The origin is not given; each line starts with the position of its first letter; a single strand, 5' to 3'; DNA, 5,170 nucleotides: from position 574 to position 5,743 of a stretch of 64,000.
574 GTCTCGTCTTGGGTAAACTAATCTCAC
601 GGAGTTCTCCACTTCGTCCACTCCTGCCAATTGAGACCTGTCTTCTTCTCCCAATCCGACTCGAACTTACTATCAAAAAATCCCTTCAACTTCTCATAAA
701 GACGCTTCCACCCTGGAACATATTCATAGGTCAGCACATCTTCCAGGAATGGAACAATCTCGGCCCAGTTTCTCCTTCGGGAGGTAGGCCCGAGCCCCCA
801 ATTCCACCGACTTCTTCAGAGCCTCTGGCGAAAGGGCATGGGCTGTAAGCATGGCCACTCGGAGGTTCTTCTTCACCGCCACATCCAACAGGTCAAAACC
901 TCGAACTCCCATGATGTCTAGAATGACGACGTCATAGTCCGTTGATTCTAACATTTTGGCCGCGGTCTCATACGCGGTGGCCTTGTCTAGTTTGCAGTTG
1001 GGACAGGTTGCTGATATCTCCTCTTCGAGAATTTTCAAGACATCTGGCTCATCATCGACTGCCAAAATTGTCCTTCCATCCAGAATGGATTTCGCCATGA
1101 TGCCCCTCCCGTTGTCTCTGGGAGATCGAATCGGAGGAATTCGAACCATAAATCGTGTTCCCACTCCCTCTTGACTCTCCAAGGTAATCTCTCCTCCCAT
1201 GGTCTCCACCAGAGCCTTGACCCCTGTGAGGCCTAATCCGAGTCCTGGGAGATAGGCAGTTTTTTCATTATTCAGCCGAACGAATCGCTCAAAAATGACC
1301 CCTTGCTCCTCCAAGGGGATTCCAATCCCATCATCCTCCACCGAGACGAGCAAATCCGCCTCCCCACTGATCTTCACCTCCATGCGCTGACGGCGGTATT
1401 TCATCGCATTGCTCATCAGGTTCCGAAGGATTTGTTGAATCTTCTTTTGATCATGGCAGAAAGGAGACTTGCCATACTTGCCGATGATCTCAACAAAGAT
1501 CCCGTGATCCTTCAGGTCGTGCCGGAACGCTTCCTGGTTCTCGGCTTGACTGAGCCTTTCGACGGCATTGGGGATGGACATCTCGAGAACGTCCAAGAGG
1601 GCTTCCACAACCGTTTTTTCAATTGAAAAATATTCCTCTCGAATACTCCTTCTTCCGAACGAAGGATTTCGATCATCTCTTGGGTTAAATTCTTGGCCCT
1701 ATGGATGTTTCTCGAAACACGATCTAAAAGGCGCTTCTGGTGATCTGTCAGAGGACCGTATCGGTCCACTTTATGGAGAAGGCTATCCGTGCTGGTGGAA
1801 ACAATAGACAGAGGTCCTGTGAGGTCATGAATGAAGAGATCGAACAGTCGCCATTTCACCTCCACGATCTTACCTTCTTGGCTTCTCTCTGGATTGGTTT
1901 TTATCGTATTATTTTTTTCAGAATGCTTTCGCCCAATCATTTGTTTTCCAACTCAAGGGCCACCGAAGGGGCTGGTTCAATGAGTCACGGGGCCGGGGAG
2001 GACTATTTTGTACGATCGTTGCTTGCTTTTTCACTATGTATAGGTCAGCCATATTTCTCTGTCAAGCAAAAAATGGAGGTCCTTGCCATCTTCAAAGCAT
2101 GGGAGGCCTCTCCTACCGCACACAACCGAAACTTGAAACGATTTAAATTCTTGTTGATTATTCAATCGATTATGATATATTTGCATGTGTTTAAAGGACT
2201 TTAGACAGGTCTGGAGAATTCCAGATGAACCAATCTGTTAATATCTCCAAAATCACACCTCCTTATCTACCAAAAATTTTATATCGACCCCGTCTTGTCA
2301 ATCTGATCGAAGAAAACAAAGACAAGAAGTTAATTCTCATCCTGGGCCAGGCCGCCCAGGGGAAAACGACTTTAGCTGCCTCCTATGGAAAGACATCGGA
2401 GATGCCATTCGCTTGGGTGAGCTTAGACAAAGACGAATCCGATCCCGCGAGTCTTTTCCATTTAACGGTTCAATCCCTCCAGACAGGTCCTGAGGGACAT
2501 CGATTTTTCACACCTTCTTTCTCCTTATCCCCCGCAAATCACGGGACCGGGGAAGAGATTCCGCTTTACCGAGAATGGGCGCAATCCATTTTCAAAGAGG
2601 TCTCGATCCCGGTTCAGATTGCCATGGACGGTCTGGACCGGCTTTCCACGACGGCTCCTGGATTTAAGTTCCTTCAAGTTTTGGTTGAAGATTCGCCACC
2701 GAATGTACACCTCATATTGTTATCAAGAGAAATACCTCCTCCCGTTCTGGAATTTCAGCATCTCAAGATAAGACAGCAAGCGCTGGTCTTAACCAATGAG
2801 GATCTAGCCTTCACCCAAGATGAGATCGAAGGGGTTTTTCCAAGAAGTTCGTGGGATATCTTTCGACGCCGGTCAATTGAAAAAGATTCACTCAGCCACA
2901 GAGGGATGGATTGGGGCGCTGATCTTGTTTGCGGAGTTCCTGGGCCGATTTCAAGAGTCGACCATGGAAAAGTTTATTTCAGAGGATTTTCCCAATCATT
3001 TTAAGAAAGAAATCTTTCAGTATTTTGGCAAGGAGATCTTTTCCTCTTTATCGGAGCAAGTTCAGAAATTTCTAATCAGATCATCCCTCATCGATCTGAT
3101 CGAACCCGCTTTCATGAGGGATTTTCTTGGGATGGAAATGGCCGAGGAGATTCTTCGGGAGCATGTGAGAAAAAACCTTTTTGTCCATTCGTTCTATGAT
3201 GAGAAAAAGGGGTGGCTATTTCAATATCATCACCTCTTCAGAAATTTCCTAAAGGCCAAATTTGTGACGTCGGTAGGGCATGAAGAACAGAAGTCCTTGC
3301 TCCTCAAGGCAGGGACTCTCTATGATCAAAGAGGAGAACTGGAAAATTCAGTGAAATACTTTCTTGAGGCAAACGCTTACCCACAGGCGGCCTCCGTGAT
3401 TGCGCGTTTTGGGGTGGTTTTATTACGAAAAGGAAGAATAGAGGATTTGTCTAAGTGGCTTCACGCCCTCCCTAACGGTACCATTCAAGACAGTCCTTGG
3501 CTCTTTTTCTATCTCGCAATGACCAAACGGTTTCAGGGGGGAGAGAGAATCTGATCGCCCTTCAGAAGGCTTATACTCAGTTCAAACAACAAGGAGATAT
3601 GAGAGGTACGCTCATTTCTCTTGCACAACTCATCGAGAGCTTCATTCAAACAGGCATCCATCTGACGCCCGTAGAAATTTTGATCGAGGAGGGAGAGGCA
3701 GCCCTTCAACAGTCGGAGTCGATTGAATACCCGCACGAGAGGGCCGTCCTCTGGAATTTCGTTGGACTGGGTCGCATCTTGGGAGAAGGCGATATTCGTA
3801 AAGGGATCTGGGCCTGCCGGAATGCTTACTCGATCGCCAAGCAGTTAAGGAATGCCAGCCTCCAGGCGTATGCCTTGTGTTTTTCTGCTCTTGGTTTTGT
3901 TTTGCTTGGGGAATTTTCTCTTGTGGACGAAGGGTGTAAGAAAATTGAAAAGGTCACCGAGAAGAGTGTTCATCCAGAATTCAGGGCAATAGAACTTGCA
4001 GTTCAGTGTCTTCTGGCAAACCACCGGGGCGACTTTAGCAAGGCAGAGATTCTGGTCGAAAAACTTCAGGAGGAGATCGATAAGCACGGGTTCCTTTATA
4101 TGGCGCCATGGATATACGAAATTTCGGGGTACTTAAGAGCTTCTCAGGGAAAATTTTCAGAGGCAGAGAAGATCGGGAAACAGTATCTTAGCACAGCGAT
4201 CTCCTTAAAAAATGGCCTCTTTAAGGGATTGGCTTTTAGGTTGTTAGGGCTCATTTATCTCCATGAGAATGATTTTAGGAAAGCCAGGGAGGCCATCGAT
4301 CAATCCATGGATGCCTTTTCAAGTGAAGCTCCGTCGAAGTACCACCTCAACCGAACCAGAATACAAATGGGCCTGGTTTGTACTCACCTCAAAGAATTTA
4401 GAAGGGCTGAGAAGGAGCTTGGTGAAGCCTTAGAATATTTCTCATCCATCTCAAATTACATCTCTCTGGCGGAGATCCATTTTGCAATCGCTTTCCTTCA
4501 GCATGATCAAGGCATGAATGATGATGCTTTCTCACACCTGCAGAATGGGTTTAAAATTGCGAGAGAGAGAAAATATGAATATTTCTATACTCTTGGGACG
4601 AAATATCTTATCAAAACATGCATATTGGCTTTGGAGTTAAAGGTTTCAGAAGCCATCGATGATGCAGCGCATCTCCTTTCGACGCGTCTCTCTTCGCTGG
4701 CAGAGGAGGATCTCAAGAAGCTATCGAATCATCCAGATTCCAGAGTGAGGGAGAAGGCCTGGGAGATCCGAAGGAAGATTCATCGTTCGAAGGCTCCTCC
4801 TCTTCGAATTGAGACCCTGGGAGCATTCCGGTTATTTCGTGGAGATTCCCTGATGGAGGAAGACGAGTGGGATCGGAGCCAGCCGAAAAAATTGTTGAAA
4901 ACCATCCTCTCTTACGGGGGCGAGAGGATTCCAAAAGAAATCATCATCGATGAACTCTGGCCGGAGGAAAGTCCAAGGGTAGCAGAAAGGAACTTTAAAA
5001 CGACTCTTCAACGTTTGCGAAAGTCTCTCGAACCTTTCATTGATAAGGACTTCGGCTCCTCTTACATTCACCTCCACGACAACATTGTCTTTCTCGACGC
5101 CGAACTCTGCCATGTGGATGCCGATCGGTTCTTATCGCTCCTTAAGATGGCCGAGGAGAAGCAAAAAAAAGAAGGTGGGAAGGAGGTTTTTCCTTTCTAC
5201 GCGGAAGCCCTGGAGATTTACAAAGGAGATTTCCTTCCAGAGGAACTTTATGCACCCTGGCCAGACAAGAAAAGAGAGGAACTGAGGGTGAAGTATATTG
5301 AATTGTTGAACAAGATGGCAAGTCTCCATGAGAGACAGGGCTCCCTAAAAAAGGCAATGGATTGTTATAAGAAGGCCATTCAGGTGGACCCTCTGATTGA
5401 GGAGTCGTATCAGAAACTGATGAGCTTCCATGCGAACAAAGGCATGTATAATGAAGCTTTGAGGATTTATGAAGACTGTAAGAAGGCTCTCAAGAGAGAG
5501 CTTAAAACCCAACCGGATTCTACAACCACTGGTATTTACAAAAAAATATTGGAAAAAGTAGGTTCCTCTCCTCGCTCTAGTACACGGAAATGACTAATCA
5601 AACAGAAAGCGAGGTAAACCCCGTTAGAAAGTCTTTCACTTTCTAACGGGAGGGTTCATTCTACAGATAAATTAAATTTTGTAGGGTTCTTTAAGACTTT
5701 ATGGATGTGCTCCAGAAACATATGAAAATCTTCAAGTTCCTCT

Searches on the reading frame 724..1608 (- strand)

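Call 35: search_protein_families(library=pfam, proteins=[window:724-1608:-], max_evalue=0.00001)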
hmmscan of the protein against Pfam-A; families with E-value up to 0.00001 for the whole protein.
window:724-1608:- (294 aa): 2 families
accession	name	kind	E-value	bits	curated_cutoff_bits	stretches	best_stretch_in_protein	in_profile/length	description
PF02518.31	HATPase_c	-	2.3e-27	96.1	26.4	1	53-158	2-108/111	Histidine kinase-, DNA gyrase B-, and HSP90-like ATPase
PF00072.30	Response_reg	-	9.6e-11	42.3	30.2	1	181-279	1-100/111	Response regulator receiver domain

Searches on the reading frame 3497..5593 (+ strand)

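Call 35: search_protein_families(library=pfam, proteins=[window:3497-5593:+], max_evalue=0.00001)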
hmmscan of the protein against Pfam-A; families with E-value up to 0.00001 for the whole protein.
window:3497-5593:+ (698 aa): 8 families
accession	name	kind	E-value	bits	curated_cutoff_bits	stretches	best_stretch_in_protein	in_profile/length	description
PF03704.23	BTAD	-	8.4e-20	72.1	22.1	1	540-685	1-146/146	Bacterial transcriptional activator domain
PF13424.12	TPR_12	-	1.9e-14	54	30.1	0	287-356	5-76/77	Tetratricopeptide repeat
PF17874.7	TPR_MalT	-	3.7e-13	49.9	45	0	213-360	10-157/336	MalT-like TPR region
PF07719.23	TPR_2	-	1.1e-12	47.4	27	0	602-632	2-32/34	Tetratricopeptide repeat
PF13428.12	TPR_14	-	1.5e-09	38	23.5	0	602-639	2-39/44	Tetratricopeptide repeat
PF00515.34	TPR_1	-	3.5e-09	36.5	27.8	0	602-632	2-32/34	Tetratricopeptide repeat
PF13181.12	TPR_8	-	4.8e-08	33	25.7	0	602-632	2-32/34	Tetratricopeptide repeat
PF10602.15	RPN7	-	3.8e-07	30.4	29.6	0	218-329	50-156/174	26S proteasome subunit RPN7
